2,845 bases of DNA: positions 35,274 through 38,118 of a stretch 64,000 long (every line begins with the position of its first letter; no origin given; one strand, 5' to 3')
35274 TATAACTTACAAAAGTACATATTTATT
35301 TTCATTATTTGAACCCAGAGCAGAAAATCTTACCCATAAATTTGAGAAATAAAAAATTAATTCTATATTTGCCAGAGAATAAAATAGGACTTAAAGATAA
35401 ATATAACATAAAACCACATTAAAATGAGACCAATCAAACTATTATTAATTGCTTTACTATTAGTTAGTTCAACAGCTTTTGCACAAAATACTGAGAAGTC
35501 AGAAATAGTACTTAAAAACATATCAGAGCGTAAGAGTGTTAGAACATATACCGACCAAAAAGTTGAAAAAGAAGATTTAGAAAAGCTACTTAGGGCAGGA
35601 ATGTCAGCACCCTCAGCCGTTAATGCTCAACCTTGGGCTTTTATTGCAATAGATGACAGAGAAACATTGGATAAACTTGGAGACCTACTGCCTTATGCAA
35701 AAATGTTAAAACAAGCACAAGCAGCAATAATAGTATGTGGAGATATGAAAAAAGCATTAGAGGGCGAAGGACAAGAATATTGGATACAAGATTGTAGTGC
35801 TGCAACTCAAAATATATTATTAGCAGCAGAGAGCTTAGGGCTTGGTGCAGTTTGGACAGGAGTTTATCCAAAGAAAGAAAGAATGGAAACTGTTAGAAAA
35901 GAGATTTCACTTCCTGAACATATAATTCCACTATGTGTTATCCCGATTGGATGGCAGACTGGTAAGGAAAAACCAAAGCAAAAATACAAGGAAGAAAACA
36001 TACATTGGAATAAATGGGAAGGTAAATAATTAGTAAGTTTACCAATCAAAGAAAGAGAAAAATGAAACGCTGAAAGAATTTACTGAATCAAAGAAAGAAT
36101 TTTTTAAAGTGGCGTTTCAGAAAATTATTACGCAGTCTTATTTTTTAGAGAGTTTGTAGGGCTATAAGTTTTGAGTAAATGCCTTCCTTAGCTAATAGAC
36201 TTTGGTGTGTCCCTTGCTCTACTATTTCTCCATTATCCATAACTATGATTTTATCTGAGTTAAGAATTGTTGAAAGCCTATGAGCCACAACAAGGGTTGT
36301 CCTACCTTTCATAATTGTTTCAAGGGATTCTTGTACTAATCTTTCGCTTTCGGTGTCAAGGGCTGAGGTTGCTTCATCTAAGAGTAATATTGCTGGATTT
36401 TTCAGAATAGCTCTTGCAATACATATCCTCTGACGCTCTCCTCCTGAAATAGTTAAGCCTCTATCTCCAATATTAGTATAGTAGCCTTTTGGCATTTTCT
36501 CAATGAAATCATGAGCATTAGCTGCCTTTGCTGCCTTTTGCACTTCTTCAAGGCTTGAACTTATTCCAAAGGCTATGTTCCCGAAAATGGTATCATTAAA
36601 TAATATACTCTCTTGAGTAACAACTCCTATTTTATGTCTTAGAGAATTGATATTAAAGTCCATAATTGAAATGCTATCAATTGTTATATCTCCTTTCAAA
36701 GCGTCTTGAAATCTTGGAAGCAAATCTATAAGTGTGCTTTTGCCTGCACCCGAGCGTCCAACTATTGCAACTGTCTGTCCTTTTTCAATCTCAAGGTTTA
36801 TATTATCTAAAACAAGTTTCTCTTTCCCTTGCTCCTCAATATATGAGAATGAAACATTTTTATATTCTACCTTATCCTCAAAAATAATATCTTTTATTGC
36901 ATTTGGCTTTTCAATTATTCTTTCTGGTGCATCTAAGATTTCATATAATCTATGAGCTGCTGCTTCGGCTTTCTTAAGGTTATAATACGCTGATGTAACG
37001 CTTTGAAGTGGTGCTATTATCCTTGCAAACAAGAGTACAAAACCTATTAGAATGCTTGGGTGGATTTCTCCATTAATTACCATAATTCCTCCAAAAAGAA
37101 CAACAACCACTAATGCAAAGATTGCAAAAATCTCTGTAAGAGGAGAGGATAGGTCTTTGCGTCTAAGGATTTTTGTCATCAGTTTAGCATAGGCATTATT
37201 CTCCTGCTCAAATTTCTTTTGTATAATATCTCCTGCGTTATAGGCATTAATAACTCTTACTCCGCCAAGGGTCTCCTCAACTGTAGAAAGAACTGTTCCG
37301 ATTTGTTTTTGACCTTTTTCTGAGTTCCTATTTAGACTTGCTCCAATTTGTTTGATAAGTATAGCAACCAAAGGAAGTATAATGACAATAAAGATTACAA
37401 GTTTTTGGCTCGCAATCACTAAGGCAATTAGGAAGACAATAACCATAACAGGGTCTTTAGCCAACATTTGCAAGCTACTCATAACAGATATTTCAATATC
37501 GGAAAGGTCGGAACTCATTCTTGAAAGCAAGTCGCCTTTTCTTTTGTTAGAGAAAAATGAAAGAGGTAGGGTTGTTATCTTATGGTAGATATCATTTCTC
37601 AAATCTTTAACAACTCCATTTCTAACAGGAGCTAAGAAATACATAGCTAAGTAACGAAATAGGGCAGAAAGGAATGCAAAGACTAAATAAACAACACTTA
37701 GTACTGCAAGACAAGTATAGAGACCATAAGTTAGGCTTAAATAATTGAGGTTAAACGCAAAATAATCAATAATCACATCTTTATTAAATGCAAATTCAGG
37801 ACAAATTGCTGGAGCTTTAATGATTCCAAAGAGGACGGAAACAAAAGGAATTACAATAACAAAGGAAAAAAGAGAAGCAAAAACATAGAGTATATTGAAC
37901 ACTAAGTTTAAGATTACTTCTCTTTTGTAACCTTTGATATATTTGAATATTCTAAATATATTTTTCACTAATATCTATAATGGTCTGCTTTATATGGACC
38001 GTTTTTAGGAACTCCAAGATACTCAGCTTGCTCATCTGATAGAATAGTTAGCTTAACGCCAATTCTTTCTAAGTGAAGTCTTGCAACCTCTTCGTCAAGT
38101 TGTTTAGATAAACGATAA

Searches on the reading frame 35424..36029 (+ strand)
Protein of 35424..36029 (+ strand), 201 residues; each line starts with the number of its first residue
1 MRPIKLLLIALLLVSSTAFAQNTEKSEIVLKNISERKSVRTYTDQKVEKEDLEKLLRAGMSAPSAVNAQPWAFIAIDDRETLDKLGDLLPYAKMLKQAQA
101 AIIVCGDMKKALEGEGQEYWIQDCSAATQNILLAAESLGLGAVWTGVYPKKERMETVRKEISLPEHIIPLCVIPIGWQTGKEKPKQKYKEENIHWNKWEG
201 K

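Call 16: search_protein_families(library=pfam, proteins=[window:35424-36029:+])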
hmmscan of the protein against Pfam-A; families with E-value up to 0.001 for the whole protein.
window:35424-36029:+ (201 aa): 2 families
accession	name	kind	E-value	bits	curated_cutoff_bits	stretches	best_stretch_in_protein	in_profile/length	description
PF00881.29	Nitroreductase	-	2e-31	109.9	23.5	2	33-88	1-56/167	Nitroreductase family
PF14512.11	TM1586_NiRdase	-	1.3e-12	48.3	27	1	49-79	157-187/215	Putative TM nitroreductase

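Call 69: find_related_loci(query=window:35424-36029:+, collection=genome_contigs, flank=1200)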
Query window:35424-36029:+ (201 aa) in genome_contigs; peptide patterns used: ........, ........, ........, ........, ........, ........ (x = any residue, [..] = any of these).
115 stretches matched a pattern; 69 encode a relative of the query (tblastn E <= 1e-3); 69 distinct loci.
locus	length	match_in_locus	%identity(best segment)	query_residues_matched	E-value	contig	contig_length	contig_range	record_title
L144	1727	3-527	99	27-201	3e-121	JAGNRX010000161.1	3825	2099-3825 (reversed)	MAG: Bacteroidales bacterium isolate Go_Prim_bin_146 Go_Prim_47818_length_3825_cov_6.790157, whole genome shotgun sequen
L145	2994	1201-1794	89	1-198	2e-114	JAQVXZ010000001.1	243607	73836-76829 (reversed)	MAG: Bacteroidales bacterium isolate STF2_138 NODE_23_length_243607_cov_16.546287_Sandtown_F2, whole genome shotgun sequ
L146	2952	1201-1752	88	17-200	4e-110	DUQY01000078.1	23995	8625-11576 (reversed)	MAG TPA_asm: Bacteroidales bacterium isolate AS08sgBPME_458 102057_AS08, whole genome shotgun sequence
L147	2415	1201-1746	88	17-198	1e-111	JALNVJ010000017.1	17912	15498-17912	MAG: Bacteroidales bacterium isolate SO_2016_CLC_T1 bin 6 scaffold02280_PH3_Jul14_2016, whole genome shotgun sequence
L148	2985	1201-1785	65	4-198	2e-82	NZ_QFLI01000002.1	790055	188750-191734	Marinifilum breve strain JC075 scaffold_1, whole genome shotgun sequence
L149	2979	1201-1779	65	4-198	4e-82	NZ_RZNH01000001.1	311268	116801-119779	Marinifilum caeruleilacunae strain JC070 scaffold_0, whole genome shotgun sequence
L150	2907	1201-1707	67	30-198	6e-78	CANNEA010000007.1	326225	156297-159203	uncultured Carboxylicivirga sp. isolate 1525.fasta genome assembly, contig: NODE_7, whole genome shotgun sequence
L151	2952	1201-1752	64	19-199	3e-77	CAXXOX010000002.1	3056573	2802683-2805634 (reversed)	MAG: Bacteroidales bacterium isolate 201d7cc5-cfe6-415f-8efa-99aa2e61e932 genome assembly, contig: contig_2, whole genom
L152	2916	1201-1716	66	28-199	3e-76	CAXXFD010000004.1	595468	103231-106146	MAG: Bacteroidales bacterium isolate 4c1f1197-ba28-441f-b5c2-3ffc506e3234 genome assembly, contig: contig_4, whole genom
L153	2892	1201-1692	68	33-196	2e-76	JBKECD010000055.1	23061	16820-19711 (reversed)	MAG: Mangrovibacterium sp. isolate VLC_055 c_000000709507, whole genome shotgun sequence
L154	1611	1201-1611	95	1-137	1e-77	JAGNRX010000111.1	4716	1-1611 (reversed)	MAG: Bacteroidales bacterium isolate Go_Prim_bin_146 Go_Prim_31259_length_4716_cov_6.494661, whole genome shotgun sequen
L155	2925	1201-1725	64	21-198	1e-75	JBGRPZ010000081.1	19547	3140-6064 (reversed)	MAG: Hyphomicrobiales bacterium isolate MAG6-C28 MAG_Ocu_6-C28287, whole genome shotgun sequence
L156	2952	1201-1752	61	17-199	2e-75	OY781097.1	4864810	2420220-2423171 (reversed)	MAG: Bacteroidales bacterium isolate 99733e06-e075-4ae5-9cfd-26ee2894fe83 genome assembly, chromosome: 1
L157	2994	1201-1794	55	1-198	2e-74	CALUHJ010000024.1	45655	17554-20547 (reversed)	MAG: uncultured Bacteroidales bacterium isolate BRZ_QL__bin133 genome assembly, contig: BRZ_QL__NODE_664_length_45655_co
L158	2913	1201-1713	65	30-200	4e-74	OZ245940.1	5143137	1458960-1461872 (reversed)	MAG: Bacteroidales bacterium isolate 16348817-e9c6-4614-bd1d-2438ea9eb1e5 genome assembly, chromosome: 1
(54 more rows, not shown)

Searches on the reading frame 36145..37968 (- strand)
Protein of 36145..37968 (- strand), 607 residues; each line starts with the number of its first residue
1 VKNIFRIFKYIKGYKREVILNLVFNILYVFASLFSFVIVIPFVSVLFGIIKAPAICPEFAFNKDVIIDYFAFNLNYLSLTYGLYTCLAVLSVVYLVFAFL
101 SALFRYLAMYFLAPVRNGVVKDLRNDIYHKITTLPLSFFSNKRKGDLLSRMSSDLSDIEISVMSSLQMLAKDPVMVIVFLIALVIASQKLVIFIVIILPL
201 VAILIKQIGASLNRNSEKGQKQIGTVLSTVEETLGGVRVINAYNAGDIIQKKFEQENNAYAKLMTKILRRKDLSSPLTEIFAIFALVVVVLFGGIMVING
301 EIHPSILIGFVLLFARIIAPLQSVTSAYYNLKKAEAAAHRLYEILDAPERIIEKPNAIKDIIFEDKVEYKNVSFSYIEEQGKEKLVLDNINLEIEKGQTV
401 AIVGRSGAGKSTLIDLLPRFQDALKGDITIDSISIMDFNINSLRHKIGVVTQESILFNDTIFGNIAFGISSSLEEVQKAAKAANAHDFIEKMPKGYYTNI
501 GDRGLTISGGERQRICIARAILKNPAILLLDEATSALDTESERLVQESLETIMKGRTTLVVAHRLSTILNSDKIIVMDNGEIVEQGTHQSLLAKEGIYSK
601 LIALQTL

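Call 16: search_protein_families(library=pfam, proteins=[window:36145-37968:-])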
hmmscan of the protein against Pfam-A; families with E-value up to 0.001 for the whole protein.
window:36145-37968:- (607 aa): 6 families
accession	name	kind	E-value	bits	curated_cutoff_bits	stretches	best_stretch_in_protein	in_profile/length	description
PF00664.28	ABC_membrane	-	9.6e-41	140.7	28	1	77-320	37-273/274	ABC transporter transmembrane region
PF00005.33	ABC_tran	-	5e-32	111.8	25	1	387-535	1-137/137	ABC transporter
PF02463.25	SMC_N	-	6.7e-06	26.1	40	0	506-577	136-211/220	RecF/RecN/SMC N terminal domain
PF03193.22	RsgA_GTPase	-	4.2e-05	23.9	30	1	366-419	76-128/174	RsgA GTPase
PF13555.12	AAA_29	-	0.00011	22.3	27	1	392-415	17-40/61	P-loop containing region of AAA domain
PF09818.15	ABC_ATPase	-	0.00031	20.3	23.2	0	479-569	131-228/283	P-loop domain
